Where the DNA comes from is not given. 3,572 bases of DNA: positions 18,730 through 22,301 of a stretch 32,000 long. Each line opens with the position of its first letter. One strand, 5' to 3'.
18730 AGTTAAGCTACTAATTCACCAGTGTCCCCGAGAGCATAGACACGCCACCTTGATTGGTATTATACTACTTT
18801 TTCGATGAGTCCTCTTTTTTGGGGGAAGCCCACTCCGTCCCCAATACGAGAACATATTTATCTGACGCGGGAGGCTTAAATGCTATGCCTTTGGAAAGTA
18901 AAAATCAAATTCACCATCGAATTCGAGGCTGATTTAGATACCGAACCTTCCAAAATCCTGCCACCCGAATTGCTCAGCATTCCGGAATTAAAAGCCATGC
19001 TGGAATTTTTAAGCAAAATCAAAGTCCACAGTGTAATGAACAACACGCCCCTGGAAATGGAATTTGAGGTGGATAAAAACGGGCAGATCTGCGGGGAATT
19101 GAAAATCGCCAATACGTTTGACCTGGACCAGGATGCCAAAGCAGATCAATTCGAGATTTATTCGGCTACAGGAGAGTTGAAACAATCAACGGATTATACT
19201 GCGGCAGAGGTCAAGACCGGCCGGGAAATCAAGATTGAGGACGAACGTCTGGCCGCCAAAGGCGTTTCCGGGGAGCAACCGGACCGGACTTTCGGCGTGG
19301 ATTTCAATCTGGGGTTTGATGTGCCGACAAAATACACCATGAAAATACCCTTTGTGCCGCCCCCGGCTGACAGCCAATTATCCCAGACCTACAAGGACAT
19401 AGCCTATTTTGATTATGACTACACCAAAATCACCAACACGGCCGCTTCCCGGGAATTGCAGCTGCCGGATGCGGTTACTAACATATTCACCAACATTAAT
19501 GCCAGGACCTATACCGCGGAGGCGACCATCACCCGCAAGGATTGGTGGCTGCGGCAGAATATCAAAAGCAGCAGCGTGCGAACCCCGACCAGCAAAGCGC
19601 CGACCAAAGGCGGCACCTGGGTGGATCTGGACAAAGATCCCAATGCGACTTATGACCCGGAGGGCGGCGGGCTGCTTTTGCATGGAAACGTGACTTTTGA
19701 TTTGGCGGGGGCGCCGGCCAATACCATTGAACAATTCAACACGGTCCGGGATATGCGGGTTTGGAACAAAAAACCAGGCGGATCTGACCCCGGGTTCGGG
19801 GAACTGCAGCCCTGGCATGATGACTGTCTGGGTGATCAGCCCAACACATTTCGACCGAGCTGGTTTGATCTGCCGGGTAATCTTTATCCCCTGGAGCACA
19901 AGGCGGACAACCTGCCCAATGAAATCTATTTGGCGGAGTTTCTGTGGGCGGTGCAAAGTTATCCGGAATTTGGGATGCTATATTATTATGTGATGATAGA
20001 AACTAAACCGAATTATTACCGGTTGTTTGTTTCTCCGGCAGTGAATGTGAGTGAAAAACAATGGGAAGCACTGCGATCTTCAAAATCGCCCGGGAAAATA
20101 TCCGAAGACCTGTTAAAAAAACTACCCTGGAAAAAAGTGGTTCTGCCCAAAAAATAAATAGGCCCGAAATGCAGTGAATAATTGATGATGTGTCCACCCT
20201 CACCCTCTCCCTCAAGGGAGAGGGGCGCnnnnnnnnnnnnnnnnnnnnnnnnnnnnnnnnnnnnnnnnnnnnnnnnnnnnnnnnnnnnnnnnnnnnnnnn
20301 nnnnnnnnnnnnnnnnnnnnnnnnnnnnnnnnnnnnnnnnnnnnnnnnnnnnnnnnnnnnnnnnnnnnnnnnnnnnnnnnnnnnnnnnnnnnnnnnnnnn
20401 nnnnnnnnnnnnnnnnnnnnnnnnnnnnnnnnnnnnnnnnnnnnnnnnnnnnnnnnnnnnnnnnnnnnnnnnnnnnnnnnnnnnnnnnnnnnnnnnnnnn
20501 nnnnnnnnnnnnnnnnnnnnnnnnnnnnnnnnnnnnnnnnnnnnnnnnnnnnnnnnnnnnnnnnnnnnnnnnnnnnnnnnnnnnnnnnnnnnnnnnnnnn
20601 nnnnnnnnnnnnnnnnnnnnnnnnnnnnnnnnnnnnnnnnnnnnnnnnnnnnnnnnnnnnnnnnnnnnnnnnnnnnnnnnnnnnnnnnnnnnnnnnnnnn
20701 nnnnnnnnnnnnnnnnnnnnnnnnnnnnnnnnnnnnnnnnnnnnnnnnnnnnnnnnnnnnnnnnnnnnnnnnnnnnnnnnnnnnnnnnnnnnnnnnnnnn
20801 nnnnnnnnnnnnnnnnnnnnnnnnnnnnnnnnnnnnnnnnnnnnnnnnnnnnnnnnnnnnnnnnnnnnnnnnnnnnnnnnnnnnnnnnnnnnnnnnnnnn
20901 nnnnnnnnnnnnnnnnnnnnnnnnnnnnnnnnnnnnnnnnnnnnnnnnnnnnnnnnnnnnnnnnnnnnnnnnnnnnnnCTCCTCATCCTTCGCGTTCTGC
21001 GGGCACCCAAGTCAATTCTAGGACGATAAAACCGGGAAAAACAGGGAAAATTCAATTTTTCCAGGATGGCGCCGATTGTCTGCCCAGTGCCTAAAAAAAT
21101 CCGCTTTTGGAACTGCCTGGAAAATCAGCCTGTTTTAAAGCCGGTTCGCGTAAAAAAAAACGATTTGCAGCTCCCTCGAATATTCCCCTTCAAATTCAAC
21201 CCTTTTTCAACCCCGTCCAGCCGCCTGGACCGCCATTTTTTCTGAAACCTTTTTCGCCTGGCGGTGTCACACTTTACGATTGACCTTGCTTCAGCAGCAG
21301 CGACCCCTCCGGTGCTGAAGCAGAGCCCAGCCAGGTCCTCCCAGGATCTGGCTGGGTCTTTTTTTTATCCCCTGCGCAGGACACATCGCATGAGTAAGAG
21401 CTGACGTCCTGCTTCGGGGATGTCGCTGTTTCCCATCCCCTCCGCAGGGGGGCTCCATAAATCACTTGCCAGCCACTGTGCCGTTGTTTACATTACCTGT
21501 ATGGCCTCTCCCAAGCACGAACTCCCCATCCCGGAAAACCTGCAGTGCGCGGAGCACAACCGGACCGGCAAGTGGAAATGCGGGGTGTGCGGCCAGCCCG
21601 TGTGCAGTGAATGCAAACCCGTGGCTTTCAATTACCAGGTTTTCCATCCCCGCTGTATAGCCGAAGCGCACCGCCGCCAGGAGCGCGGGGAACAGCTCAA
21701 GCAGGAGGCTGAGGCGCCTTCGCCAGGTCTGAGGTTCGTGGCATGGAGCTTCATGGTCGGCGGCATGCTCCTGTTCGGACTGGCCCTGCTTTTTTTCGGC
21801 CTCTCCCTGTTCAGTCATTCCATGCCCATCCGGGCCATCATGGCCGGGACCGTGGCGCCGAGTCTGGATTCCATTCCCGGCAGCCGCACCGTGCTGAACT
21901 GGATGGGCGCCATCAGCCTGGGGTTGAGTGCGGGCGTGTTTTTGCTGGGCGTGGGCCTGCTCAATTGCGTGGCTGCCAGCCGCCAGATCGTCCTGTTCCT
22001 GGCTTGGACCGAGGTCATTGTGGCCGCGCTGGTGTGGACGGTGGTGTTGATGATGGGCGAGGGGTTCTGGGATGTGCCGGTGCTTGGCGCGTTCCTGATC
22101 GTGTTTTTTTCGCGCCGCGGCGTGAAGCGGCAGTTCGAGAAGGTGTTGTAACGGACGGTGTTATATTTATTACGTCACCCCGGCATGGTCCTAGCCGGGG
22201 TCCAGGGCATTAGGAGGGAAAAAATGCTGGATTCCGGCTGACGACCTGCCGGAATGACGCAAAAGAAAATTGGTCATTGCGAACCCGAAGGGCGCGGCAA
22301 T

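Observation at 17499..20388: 160-nt direct repeat of a gene 3' end, diverged almost only synonymously, brackets a 2.57-kb segment carrying the two orphan ORFs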

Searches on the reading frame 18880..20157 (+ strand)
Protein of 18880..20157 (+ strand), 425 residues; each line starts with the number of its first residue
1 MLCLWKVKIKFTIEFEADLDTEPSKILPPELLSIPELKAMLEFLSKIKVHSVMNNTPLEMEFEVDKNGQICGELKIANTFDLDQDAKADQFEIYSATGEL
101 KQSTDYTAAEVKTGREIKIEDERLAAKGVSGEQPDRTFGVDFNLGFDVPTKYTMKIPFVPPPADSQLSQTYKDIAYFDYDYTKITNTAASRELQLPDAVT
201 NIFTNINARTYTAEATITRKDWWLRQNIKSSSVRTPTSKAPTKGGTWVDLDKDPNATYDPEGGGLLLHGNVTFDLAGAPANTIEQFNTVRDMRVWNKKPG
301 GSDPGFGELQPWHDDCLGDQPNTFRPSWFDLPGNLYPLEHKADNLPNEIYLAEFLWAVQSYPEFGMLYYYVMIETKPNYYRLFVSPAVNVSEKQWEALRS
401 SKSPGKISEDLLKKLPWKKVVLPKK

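Call 7: search_protein_families(library=pfam, proteins=[window:18880-20157:+], max_evalue=0.01)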
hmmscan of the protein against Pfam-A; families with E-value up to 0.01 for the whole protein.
window:18880-20157:+ (425 aa): 0 families

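Call 23: find_encoding_contigs(protein=window:18880-20157:+, flank=10000, max_places=10)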
Protein window:18880-20157:+ (425 aa): 1 contig read that carries it; 1 place shown.
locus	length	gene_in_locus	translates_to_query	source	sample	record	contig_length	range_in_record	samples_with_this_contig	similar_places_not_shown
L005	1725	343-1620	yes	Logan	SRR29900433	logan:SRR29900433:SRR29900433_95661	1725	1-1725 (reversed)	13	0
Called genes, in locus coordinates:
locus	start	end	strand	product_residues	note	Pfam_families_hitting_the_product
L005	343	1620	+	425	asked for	-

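Call 32: find_homologous_proteins(query=window:18880-20157:+, max_evalue=0.001)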
Query window:18880-20157:+ (425 aa): 1 proteins with E <= 0.001 among 4432 candidates.
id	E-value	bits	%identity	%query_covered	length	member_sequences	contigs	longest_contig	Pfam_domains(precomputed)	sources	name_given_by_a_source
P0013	1.5e-287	972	98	100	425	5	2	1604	-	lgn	-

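Call 45: find_encoding_contigs(protein=P0013, flank=10000, max_places=10)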
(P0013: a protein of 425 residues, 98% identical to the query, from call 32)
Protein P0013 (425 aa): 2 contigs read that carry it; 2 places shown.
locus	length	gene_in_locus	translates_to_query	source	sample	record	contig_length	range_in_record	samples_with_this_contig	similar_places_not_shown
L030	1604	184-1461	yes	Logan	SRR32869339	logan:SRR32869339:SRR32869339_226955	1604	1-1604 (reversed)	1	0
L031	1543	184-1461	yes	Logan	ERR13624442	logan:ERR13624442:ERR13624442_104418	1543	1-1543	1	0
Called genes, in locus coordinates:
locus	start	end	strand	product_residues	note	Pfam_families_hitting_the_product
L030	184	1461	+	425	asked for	-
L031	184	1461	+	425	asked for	-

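Call 48: search_protein_families(library=pfam, proteins=[L016:2406-3452:-, L016:207-995:-], max_evalue=0.01)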
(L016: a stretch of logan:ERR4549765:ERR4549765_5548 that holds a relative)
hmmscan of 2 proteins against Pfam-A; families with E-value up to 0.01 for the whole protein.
L016:2406-3452:- (348 aa): 1 family
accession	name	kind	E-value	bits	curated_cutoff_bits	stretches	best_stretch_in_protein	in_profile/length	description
PF21544.3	PorZ_N_b_propeller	-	0.00034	21.4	27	0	68-119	84-135/154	TSS9, PorZ, N-terminal beta-propeller domain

L016:207-995:- (262 aa): 1 family
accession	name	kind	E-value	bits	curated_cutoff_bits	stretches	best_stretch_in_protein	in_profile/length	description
PF00643.29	zf-B_box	-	0.00093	19.8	24.1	1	58-84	2-29/42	B-box zinc finger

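Call 59: search_protein_families(library=padloc, proteins=[window:18880-20157:+], max_evalue=0.01)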
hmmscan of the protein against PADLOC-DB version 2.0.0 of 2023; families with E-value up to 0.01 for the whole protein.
window:18880-20157:+ (425 aa): 0 families

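Call 60: search_protein_families(library=ncbifam, proteins=[window:18880-20157:+], max_evalue=0.01)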
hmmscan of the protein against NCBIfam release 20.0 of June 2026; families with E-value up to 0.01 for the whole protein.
window:18880-20157:+ (425 aa): 0 families

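Call 61: search_protein_families(library=phrogs, proteins=[window:18880-20157:+], max_evalue=0.01)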
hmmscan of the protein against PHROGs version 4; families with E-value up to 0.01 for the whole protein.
window:18880-20157:+ (425 aa): 0 families

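Call 63: predict_structure(protein=window:18880-20157:+)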
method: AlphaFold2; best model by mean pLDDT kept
length: 425 residues; sequences in the alignment: 1
mean_pLDDT: 33.7   pTM: 0.27
mean pLDDT of the five models: 33.7, 32.3, 29.6, 29.2, 27.8
residues with pLDDT >= 90: 0; 70-90: 0; 50-70: 4; < 50: 421
segments of 3 or more residues with pLDDT < 50: 1-58, 60-391, 396-425
pLDDT, mean of each block of 10 residues (from residue 1): 41 39 36 41 40 44 42 43 37 31 34 32 29 28 27 26 33 26 25 28 31 34 25 25 32 37 29 30 31 31 28 28 29 32 30 36 43 37 41 48 38 41 28
secondary structure, 60 per line:
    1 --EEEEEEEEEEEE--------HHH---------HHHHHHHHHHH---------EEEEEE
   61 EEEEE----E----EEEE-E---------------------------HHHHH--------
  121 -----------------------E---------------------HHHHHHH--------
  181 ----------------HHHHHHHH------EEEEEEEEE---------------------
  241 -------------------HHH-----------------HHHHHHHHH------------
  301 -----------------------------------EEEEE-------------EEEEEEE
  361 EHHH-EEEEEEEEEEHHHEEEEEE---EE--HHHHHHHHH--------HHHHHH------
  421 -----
elements in order: E3-14 H35-45 E55-65 E75-78 H108-112 H166-172 H197-204 E211-219 H280-288 E336-340 E354-361 E366-375 E379-384 H392-400 H409-414
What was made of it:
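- Tried and rejected: Single-sequence structure model of the 425-aa protein: useless, with pLDDT 33.7 (call 63).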

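Call 64: search_protein_representatives(protein=window:18880-20157:+)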
Query: 425 residues. Proteins with E-value up to 0.001 (for the whole library): 50; up to 1e-10: 10; up to 1e-30: 1. The best 50 are listed.
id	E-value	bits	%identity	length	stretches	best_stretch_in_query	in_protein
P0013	4.9e-288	971.6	98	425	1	1-425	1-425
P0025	7.5e-15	71.4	30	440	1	106-405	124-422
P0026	1.1e-14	70.9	28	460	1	47-404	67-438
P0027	5.4e-14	68.6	33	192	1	262-405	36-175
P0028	3.7e-12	62.6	28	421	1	96-406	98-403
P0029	9.1e-12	61.3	32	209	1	253-404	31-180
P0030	2.1e-11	60.1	35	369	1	259-406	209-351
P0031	4.1e-11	59.1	33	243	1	267-405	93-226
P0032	7.4e-11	58.3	25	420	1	49-397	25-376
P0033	9.1e-11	58.0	33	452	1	266-404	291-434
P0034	3.7e-10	56.0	28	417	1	100-404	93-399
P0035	4.4e-10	55.7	33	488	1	271-401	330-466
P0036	8.8e-10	54.7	35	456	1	278-424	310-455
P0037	2.7e-09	53.2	35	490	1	272-404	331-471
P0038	3.2e-09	52.9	32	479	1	245-404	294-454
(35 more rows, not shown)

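Call 66: search_protein_families(library=pfam, alignment_id=A7, max_evalue=0.01)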
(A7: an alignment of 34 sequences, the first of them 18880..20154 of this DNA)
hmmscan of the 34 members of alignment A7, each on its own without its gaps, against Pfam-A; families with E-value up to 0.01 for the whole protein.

A. member 1, window:18880-20154:+ (425 aa): 0 families

B. families by the number of members that match (of 34 scanned): 0 families

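Call 76: predict_structure(alignment_id=A7)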
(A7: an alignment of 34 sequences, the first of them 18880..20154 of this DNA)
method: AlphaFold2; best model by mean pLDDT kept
length: 425 residues; sequences in the alignment: 34
mean_pLDDT: 85.8   pTM: 0.83
mean pLDDT of the five models: 85.8, 82.5, 81.6, 81.4, 79.8
residues with pLDDT >= 90: 232; 70-90: 126; 50-70: 67; < 50: 0
segments of 3 or more residues with pLDDT < 50: none
pLDDT, mean of each block of 10 residues (from residue 1): 95 78 72 80 73 79 96 86 66 58 68 97 96 96 82 69 75 93 95 73 63 95 97 69 76 90 92 95 93 93 86 87 84 91 93 97 98 97 98 97 93 95 81
secondary structure, 60 per line:
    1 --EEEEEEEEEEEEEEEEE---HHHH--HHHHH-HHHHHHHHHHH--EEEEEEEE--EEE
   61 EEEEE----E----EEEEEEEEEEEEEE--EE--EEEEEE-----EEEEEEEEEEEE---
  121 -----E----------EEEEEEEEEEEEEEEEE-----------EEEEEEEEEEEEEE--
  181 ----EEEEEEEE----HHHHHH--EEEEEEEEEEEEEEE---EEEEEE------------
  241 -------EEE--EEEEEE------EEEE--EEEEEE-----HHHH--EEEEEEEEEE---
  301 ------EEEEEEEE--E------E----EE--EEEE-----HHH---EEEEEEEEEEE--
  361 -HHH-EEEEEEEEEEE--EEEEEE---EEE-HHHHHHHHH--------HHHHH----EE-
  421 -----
elements in order: E3-19 H23-26 H29-33 H35-45 E48-55 E58-65 E75-88 E95-100 E106-117 E137-153 E165-178 E185-192 H197-202 E205-219 E223-228 E248-250 E253-258 E265-268 E271-276 H282-285 E288-297 E307-314 E333-336 E348-358 E366-376 E379-384 E388-390 H392-400 H409-413

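Call 78: fold_search(model_id=the predicted structure, library=pdb)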
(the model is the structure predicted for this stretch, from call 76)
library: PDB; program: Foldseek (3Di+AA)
matches with E <= 10: 478; with E <= 0.001: 0
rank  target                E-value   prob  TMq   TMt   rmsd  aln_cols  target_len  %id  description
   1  3slt                  9.5e-03  0.33  0.15  0.20  32.9       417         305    7  Pre-cleavage Structure of the Autotransporter EspP - N1023S Mutant (released 2011-11-16)
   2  3slj                  2.0e-02  0.28  0.16  0.20  33.1       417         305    7  Pre-cleavage Structure of the Autotransporter EspP - N1023A mutant (released 2011-11-16)
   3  3aeh_A                3.3e-02  0.21  0.15  0.20  25.4       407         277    8  Integral membrane domain of autotransporter Hbp (released 2010-07-07)
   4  8bo2_P                8.3e-02  0.13  0.15  0.19  32.6       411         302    8  BAM-EspP complex structure with BamA-S425C/EspP-S1299C mutations in nanodisc (released 2023-04-26)
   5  6h3i_F                8.3e-02  0.03  0.07  0.08  31.5       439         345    9  Structural snapshots of the Type 9 protein translocon (released 2018-11-07)
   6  8uin_A                9.1e-02  0.08  0.14  0.10  35.5       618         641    9  Structure of the C3bBb-albicin complex (released 2024-05-08)
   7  7ah9_5E               1.2e-01  0.04  0.06  0.06  29.1       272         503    7  Substrate-engaged type 3 secretion system needle complex from Salmonella enterica typhimurium - SpaR state 1 (released 2021-03-17)
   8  6nmy_A                1.2e-01  0.09  0.12  0.19  22.6       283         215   11  A Cytokine-receptor complex (released 2020-01-22)
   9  6pee_A                1.2e-01  0.06  0.08  0.09  25.3       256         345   13  InvG secretin domain beta-barrel from Salmonella SPI-1 injectisome NC-base (released 2019-10-23)
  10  6q14_A                1.2e-01  0.06  0.08  0.07  25.3       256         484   13  Structure of the Salmonella SPI-1 injectisome NC-base (released 2019-10-23)
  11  6q14_B                1.2e-01  0.06  0.08  0.07  25.3       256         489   13  Structure of the Salmonella SPI-1 injectisome NC-base (released 2019-10-23)
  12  5ly6                  1.6e-01  0.06  0.10  0.10  33.4       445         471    6  CryoEM structure of the membrane pore complex of Pneumolysin at 4.5A (released 2017-04-05)
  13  3c8w_B                2.3e-01  0.10  0.10  0.15  17.2       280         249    9  Crystal structure of acetoacetate decarboxylase (ADC) (YP_094708.1) from Legionella pneumophila subsp. pneumophila str (released 2008-02-26)
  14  4rvw                  2.3e-01  0.06  0.12  0.09  29.2       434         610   10  Structure of the bacterial Zn-transporter ZnuD from Neisseria meningitidis (soaked with 20 micromolar Zinc) (released 2015-08-19)
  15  4d5b_B                2.4e-01  0.18  0.19  0.25  28.0       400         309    7  Crystal structure of CymA from Klebsiella oxytoca (released 2015-06-03)
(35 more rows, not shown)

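Call 80: fold_search(model_id=the predicted structure, library=viral)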
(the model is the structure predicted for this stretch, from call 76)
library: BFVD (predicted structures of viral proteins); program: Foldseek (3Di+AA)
matches with E <= 10: 283; with E <= 0.001: 0
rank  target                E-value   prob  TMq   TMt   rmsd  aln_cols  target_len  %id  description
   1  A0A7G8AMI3            1.7e-02  0.07  0.09  0.08  26.0       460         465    9  (no name in the UniProt tables at hand)
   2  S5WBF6                4.7e-02  0.06  0.09  0.05  25.0       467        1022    9  PA14 domain-containing protein [Pseudomonas phage PaBG]
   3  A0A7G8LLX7            8.0e-02  0.06  0.08  0.05  25.2       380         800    6  Minor tail protein [Mycobacterium phage Ellie]
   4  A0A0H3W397            8.4e-02  0.04  0.09  0.07  26.9       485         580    7  Matrix protein VP40 [Zaire ebolavirus]
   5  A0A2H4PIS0            9.3e-02  0.09  0.10  0.10  21.7       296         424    9  Uncharacterized protein [Corynebacterium phage phi673]
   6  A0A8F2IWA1            9.8e-02  0.02  0.07  0.04  27.9       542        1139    9  Minor tail protein [Streptomyces phage KimJongPhill]
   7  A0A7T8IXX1            1.1e-01  0.11  0.14  0.07  18.9       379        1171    7  (no name in the UniProt tables at hand)
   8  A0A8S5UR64            1.1e-01  0.63  0.13  0.20   9.7       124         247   10  Uncharacterized protein [Podoviridae sp. ctQyH19]
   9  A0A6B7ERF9            1.1e-01  0.20  0.16  0.20  25.3       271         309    8  (no name in the UniProt tables at hand)
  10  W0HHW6                1.1e-01  0.04  0.10  0.05  25.4       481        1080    6  Envelopment polyprotein (Fragment) [Malsoor virus]
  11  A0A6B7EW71            1.4e-01  0.09  0.13  0.16  23.8       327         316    6  (no name in the UniProt tables at hand)
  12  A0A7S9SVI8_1          1.5e-01  0.08  0.15  0.08  21.5       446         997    7  (no name in the UniProt tables at hand)
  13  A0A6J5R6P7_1          1.9e-01  0.03  0.09  0.04  23.0       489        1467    8  Concanavalin A-like lectin/glucanases superfamily [uncultured Caudovirales phage]
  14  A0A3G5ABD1            1.9e-01  0.03  0.10  0.09  30.5       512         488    8  Uncharacterized protein [Hyperionvirus sp.]
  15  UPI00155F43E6         1.9e-01  0.02  0.09  0.06  26.4       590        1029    7  (no name look-up for this kind of identifier)
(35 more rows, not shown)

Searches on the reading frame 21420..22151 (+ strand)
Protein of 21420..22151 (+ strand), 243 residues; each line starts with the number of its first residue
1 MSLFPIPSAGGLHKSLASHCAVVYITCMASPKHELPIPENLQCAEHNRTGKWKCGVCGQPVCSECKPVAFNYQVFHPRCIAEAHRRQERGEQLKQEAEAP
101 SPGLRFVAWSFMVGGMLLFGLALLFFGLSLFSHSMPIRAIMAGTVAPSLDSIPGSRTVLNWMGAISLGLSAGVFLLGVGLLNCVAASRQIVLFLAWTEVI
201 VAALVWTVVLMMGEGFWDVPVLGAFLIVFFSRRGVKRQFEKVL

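Call 7: search_protein_families(library=pfam, proteins=[window:21420-22151:+], max_evalue=0.01)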
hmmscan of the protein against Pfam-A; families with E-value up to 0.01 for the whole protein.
window:21420-22151:+ (243 aa): 1 family
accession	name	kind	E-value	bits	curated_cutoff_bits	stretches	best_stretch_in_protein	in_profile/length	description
PF00643.29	zf-B_box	-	0.00095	19.7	24.1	1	39-65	2-29/42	B-box zinc finger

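Call 59: search_protein_families(library=padloc, proteins=[window:21420-22151:+], max_evalue=0.01)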
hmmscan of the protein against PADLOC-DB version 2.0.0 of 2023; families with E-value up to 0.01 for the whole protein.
window:21420-22151:+ (243 aa): 0 families

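Call 60: search_protein_families(library=ncbifam, proteins=[window:21420-22151:+], max_evalue=0.01)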
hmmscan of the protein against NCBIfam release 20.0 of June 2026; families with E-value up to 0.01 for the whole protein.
window:21420-22151:+ (243 aa): 0 families
